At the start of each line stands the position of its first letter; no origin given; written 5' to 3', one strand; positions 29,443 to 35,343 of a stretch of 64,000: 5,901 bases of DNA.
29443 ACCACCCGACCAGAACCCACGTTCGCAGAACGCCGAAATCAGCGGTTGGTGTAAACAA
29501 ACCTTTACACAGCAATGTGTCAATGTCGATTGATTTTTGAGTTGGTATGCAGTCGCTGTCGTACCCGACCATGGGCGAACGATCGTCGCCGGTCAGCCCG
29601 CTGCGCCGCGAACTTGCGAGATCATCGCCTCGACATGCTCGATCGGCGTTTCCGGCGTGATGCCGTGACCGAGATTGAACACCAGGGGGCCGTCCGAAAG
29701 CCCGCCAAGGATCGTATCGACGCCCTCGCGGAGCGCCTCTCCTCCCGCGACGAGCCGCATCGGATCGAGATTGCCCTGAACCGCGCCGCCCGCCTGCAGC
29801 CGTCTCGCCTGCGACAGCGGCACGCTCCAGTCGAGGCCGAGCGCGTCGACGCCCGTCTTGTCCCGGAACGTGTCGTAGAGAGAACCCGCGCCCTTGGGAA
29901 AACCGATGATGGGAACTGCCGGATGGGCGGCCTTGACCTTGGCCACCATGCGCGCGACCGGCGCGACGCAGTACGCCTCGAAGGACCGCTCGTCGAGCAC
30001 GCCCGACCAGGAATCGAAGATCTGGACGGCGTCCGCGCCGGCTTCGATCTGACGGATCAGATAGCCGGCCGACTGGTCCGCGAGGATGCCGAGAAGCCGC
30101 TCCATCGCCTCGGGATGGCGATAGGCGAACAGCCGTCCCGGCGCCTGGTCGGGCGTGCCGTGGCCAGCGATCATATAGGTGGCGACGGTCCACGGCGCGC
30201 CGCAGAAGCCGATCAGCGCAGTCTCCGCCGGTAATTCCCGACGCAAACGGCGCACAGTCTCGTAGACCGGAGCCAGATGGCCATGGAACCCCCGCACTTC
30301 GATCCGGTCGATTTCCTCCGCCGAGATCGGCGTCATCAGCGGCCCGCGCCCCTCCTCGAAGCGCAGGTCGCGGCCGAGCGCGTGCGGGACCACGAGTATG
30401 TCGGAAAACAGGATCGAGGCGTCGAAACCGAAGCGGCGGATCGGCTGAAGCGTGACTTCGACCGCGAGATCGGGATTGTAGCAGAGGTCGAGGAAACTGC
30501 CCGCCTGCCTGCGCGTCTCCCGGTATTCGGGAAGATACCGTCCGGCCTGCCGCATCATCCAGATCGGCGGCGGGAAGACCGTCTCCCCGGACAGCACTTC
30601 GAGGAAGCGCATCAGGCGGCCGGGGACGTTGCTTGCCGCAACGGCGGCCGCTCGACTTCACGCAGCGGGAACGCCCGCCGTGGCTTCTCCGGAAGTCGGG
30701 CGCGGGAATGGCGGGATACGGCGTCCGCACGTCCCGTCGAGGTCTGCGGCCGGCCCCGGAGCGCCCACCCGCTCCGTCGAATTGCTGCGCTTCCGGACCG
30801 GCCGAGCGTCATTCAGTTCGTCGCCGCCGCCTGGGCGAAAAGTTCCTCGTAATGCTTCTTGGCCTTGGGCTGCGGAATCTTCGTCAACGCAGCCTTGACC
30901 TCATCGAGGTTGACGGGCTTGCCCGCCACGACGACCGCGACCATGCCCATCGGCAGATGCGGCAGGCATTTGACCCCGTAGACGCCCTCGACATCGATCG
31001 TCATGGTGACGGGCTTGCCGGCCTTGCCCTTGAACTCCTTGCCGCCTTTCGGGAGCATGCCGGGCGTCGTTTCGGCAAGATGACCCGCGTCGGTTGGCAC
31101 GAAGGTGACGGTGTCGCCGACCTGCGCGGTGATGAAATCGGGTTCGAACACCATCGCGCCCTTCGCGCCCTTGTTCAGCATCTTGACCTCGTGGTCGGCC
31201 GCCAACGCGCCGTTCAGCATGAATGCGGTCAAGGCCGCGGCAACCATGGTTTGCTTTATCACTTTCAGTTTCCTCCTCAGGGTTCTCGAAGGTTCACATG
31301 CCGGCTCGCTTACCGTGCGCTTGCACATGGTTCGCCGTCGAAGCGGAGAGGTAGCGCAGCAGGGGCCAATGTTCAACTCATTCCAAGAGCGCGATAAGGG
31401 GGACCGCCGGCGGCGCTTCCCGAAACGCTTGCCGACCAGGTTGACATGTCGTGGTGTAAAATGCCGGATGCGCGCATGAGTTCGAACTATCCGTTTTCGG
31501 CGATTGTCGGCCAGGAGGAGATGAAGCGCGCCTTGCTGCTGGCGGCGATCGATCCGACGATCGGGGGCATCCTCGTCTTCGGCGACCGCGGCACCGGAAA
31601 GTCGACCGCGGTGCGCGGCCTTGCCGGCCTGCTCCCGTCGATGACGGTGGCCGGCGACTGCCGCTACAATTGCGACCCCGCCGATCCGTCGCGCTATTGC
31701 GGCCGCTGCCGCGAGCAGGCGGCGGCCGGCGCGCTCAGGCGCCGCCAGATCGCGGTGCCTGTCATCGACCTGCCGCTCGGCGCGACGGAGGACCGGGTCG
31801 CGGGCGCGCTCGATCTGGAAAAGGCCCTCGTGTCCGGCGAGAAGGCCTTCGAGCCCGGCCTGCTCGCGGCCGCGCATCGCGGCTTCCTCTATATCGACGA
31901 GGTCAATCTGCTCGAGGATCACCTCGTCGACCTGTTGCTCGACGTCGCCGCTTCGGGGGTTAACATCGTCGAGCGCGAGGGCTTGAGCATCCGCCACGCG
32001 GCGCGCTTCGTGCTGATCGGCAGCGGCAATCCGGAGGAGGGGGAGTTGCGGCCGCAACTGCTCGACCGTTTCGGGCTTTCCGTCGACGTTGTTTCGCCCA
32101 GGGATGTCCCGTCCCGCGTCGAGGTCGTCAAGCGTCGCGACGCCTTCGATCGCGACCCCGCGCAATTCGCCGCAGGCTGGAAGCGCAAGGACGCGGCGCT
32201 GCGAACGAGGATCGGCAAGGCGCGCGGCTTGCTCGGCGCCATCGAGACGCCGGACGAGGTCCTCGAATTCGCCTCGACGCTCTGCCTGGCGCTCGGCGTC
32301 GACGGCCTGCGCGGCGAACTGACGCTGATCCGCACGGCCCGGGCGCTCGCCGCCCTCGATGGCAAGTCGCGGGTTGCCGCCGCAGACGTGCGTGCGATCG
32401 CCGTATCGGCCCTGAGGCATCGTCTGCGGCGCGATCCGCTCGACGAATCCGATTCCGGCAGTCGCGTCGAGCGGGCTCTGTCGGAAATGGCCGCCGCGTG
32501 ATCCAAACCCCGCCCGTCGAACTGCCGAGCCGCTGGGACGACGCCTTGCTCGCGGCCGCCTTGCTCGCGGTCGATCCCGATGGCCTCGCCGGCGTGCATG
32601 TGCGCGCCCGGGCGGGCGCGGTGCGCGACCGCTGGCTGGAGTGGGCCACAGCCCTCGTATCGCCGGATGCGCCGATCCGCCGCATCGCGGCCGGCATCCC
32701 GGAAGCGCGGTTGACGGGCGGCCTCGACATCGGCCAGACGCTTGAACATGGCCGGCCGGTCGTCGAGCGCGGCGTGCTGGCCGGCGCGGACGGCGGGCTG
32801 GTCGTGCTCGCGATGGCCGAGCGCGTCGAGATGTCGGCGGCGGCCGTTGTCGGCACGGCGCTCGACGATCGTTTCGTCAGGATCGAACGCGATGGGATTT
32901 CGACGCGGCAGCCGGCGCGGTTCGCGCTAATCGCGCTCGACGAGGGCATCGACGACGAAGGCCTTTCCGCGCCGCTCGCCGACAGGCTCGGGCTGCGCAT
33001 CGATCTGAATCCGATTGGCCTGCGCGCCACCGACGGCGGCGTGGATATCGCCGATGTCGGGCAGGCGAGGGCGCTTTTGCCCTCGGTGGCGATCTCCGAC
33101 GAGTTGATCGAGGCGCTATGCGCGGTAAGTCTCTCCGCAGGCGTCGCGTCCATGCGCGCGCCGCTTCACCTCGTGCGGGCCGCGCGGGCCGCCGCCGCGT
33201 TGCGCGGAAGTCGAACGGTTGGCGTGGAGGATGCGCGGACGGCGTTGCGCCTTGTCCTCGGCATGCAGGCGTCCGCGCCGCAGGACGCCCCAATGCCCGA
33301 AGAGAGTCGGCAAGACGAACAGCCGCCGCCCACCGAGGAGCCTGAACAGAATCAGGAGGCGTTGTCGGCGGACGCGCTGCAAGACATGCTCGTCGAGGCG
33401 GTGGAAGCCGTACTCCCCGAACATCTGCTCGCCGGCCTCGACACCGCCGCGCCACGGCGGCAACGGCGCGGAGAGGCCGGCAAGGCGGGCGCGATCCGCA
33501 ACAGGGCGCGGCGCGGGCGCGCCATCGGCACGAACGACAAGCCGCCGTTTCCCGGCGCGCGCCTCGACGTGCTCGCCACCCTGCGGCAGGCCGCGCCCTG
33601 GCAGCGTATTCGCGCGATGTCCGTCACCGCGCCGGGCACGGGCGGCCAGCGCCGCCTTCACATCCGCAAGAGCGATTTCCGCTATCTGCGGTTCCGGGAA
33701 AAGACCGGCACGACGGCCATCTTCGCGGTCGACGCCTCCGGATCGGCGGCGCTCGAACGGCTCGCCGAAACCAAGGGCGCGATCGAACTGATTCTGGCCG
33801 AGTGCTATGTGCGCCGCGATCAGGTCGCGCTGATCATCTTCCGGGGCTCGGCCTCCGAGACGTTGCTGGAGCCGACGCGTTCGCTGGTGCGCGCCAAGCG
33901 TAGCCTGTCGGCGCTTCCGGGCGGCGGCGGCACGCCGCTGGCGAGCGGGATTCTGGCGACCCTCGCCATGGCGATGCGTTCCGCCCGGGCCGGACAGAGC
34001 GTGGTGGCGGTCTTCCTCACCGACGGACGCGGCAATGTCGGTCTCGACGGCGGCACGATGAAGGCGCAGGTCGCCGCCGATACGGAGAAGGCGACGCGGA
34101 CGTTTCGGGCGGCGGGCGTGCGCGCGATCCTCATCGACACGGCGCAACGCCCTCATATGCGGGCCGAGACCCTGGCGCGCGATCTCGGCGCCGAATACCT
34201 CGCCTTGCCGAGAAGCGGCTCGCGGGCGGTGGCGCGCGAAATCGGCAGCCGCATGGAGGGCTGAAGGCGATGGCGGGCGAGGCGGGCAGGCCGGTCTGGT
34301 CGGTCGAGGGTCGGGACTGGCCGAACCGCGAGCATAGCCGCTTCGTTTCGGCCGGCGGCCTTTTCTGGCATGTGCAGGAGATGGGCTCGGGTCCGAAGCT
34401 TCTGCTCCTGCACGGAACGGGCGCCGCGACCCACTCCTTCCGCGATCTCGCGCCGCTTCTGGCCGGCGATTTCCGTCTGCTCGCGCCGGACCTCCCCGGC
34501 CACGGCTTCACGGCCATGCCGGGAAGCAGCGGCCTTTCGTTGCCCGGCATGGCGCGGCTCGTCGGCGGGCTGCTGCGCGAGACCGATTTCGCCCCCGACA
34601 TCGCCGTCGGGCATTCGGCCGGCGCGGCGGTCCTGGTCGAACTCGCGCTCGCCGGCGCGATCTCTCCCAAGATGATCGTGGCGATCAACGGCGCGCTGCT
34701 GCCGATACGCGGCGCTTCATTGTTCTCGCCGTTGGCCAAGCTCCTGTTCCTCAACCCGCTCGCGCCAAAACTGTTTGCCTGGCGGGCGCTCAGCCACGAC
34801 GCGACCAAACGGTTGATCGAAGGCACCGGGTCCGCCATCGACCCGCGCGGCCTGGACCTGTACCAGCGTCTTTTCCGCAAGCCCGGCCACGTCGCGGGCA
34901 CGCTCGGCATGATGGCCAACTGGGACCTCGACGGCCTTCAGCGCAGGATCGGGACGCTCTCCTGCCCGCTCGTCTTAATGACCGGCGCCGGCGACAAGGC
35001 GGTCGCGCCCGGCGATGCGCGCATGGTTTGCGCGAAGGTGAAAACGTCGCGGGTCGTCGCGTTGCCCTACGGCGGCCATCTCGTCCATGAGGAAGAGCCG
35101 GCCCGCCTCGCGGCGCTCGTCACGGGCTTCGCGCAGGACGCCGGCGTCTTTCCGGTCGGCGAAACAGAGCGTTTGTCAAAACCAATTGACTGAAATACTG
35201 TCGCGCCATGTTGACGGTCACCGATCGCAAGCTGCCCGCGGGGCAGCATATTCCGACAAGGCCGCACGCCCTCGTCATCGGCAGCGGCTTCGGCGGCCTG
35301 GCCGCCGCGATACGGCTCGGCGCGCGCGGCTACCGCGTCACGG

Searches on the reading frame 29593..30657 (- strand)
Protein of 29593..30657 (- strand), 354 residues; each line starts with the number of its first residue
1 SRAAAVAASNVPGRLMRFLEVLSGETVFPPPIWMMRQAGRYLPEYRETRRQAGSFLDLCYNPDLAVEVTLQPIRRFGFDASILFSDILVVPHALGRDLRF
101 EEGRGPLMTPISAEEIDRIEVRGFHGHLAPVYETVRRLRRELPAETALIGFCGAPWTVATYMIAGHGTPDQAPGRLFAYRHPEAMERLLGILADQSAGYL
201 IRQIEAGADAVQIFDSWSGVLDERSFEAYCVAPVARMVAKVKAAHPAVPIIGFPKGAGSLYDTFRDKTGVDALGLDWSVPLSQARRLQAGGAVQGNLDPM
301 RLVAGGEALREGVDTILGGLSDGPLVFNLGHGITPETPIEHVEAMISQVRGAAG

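Call 12: search_protein_families(library=pfam, proteins=[window:29593-30657:-], max_evalue=0.0001)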
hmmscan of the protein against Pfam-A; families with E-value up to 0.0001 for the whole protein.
window:29593-30657:- (354 aa): 1 family
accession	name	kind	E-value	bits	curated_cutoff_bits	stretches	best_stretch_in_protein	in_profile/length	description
PF01208.23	URO-D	-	7.3e-116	387.4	23.9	1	17-350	5-344/346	Uroporphyrinogen decarboxylase (URO-D)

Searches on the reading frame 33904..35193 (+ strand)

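Call 12: search_protein_families(library=pfam, proteins=[window:33904-35193:+], max_evalue=0.0001)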
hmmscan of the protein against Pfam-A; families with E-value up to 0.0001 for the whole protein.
window:33904-35193:+ (429 aa): 3 families
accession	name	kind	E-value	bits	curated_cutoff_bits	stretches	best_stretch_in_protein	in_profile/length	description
PF12697.13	Abhydrolase_6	-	6.8e-21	76.4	26.3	1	166-404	1-216/217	Alpha/beta hydrolase family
PF00561.26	Abhydrolase_1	-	1.9e-15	57.6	25.8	1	166-399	3-245/245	alpha/beta hydrolase fold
PF12146.15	Hydrolase_4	-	1.2e-06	28.5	27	1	166-397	7-237/239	Serine aminopeptidase, S33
